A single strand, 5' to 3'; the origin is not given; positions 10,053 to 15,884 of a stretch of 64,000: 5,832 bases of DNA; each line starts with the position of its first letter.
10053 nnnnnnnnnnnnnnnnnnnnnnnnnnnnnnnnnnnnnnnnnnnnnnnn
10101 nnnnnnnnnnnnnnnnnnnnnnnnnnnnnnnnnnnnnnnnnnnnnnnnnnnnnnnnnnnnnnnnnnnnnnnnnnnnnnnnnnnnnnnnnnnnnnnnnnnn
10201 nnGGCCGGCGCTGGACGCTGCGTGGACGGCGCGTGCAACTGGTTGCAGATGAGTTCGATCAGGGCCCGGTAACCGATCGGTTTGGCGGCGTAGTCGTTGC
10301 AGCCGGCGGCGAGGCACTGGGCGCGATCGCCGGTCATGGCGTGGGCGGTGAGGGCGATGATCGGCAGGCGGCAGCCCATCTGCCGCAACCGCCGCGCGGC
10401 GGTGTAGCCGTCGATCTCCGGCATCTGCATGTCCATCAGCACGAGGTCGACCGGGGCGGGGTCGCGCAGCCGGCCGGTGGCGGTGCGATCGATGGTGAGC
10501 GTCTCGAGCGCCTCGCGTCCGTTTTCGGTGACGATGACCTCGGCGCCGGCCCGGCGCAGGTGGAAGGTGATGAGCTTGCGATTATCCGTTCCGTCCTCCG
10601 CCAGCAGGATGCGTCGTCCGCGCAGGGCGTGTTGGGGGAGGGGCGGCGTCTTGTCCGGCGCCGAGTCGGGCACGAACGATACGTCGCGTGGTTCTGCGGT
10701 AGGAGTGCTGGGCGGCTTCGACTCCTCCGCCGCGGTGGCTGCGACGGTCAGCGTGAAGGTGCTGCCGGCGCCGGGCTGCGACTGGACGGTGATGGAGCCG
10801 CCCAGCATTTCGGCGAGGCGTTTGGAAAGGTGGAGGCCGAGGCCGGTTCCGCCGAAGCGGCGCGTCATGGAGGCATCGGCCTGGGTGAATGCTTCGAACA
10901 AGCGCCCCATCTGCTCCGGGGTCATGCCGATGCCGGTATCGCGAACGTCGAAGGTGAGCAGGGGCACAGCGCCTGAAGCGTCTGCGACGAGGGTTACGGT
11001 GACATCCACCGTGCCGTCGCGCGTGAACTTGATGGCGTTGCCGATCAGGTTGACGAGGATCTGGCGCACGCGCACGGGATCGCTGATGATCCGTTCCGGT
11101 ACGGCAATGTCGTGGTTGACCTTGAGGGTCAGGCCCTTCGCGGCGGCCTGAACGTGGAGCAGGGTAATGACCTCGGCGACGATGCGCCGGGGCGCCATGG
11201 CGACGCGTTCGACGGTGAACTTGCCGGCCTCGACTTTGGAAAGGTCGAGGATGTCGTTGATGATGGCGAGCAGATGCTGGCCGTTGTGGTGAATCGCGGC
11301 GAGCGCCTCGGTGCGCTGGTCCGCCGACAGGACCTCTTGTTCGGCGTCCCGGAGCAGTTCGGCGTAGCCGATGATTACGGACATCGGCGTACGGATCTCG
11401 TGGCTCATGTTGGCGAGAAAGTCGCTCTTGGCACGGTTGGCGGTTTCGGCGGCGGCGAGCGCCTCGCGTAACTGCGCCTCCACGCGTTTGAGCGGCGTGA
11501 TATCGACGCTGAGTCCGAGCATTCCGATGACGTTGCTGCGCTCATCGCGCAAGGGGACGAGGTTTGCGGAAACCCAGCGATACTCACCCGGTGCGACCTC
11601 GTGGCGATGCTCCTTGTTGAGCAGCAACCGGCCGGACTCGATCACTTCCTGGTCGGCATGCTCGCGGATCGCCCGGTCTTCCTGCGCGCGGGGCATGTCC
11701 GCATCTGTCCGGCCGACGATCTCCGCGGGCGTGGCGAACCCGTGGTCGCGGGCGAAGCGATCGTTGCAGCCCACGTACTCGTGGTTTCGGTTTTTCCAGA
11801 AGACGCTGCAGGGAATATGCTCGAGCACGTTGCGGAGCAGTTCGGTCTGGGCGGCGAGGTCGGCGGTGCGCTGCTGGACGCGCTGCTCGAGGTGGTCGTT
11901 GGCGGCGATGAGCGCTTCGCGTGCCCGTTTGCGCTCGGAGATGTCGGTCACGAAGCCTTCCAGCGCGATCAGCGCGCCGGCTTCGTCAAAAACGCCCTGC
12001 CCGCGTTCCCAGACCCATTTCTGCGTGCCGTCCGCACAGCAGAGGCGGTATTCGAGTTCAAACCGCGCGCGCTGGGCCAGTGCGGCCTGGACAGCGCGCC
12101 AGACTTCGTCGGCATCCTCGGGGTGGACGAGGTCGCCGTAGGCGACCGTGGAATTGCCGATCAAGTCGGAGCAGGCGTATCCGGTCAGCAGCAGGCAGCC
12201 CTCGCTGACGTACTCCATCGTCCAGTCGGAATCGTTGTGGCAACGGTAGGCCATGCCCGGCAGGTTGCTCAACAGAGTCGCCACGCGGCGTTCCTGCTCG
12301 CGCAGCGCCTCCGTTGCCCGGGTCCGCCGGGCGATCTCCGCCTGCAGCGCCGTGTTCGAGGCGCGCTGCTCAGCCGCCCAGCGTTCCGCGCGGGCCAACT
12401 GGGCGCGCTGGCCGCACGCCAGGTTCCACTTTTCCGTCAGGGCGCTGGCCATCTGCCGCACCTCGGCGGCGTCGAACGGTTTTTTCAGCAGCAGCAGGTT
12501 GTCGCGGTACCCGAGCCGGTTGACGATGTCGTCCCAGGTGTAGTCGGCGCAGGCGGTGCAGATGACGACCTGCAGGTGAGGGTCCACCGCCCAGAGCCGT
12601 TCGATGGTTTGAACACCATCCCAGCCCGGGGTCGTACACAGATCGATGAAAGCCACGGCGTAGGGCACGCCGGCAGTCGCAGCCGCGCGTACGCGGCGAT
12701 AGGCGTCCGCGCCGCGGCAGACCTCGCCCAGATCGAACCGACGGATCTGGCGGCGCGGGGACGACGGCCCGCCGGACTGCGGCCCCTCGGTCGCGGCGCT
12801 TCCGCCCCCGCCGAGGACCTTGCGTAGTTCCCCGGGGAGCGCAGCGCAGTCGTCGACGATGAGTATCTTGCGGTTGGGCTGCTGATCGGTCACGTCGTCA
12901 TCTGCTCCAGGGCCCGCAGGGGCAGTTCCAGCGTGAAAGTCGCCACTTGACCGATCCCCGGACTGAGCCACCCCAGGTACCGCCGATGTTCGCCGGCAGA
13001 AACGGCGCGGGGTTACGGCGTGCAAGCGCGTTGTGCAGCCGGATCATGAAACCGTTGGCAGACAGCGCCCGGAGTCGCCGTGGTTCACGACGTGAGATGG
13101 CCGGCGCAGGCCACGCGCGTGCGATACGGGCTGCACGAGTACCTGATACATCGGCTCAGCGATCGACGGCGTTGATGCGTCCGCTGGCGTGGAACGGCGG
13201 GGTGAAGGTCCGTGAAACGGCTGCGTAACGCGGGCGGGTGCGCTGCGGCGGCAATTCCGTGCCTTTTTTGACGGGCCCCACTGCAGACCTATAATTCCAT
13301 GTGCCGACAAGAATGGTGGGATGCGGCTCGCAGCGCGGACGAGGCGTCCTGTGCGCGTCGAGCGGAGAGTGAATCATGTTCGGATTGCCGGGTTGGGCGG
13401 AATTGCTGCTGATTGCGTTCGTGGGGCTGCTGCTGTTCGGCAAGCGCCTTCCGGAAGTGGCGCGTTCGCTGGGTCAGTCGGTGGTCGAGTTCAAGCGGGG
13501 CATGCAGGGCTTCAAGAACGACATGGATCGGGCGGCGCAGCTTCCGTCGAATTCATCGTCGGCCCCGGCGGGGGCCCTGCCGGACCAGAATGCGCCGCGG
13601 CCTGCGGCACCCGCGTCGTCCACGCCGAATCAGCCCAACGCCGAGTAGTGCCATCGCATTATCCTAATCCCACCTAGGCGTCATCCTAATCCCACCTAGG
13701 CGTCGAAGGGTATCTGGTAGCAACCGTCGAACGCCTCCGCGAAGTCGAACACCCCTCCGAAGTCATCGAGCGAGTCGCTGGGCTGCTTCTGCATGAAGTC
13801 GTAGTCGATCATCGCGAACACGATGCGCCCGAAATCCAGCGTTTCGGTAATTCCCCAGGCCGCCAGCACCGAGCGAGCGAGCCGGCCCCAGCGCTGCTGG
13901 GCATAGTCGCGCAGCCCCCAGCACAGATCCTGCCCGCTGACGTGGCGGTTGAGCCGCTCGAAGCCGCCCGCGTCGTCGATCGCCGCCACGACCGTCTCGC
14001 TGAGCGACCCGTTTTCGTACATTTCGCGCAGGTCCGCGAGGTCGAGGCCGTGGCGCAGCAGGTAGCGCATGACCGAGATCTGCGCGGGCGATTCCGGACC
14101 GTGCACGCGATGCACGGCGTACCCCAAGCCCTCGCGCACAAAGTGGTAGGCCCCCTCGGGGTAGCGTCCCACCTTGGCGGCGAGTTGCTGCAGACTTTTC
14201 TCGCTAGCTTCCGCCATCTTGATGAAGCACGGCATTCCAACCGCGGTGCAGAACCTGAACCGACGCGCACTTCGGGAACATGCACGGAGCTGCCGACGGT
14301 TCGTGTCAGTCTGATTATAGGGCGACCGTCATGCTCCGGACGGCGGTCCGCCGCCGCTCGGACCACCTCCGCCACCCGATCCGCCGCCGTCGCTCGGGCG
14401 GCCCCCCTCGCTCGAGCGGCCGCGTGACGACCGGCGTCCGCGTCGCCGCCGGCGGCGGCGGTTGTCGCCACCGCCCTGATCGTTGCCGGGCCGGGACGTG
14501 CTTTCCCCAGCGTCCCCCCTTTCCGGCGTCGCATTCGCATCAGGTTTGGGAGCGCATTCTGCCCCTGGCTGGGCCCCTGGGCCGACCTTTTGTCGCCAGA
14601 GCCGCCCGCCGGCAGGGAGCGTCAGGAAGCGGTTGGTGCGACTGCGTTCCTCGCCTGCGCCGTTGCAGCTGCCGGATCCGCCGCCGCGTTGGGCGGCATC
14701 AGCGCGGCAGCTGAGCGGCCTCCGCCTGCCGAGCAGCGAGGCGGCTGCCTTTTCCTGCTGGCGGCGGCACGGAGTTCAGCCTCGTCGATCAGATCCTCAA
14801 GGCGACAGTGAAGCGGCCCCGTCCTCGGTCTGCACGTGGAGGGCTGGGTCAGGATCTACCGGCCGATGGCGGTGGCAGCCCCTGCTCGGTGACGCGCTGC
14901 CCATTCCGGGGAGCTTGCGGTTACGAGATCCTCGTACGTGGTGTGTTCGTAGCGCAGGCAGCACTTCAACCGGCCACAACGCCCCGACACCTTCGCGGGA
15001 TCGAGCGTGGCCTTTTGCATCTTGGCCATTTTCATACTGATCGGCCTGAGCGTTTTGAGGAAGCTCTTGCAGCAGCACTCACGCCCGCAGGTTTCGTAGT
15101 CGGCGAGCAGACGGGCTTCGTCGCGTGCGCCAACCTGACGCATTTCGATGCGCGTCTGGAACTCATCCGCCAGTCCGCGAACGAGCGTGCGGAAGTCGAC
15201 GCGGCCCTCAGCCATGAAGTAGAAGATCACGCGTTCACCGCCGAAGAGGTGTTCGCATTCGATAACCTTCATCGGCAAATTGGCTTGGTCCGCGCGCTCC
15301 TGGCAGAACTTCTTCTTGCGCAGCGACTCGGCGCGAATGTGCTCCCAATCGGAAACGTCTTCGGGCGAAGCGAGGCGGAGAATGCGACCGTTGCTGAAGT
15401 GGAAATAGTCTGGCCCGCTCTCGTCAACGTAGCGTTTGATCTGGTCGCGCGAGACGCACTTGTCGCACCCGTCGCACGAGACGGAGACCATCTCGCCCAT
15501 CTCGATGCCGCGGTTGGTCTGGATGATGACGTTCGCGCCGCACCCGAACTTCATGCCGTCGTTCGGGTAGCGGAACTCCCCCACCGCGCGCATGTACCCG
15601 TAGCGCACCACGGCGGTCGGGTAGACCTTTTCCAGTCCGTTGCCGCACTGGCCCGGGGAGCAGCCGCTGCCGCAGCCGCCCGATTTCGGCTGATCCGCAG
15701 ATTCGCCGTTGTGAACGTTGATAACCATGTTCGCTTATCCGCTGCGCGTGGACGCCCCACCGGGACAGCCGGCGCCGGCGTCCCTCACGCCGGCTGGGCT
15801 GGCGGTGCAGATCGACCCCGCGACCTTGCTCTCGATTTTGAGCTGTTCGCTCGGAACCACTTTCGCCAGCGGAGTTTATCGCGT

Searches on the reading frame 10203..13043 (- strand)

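Call 41: search_protein_families(library=pfam, proteins=[window:10203-13043:-], max_evalue=0.001)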
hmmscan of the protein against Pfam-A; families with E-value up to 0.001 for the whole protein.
window:10203-13043:- (947 aa): 7 families
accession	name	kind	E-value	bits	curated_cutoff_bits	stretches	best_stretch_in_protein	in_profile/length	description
PF02518.31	HATPase_c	-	2.7e-28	99.1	26.4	1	655-768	2-108/111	Histidine kinase-, DNA gyrase B-, and HSP90-like ATPase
PF00072.30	Response_reg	-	5.6e-28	97.8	30.2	1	812-932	1-110/111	Response regulator receiver domain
PF08447.18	PAS_3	-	7e-27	94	25.6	2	278-364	3-88/89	PAS fold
PF08448.16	PAS_4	-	6.2e-24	84.8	23.1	2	407-519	1-109/110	PAS fold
PF00512.31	HisKA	-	3.9e-21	75.3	26.9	1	538-607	1-66/66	His Kinase A (phospho-acceptor) domain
PF13426.13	PAS_9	-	8.9e-13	48.8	27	2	412-516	2-102/103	PAS domain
PF00989.32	PAS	-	2.1e-09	37.8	22.6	1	402-511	2-109/113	PAS fold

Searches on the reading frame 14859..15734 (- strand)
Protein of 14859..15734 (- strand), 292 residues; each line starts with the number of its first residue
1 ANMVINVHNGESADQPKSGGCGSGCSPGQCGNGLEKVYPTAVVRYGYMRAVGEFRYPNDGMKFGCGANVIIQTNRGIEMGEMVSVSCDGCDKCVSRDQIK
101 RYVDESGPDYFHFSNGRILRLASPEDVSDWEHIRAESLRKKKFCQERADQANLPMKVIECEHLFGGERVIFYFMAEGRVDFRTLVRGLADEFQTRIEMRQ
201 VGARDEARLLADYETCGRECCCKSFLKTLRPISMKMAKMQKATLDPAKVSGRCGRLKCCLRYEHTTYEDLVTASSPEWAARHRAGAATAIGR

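Call 41: search_protein_families(library=pfam, proteins=[window:14859-15734:-], max_evalue=0.001)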
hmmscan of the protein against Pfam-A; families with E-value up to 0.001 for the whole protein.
window:14859-15734:- (292 aa): 1 family
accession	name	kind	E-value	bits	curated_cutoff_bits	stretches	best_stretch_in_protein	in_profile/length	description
PF04468.17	PSP1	-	6.9e-30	103.7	27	1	117-201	2-86/86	PSP1 C-terminal conserved region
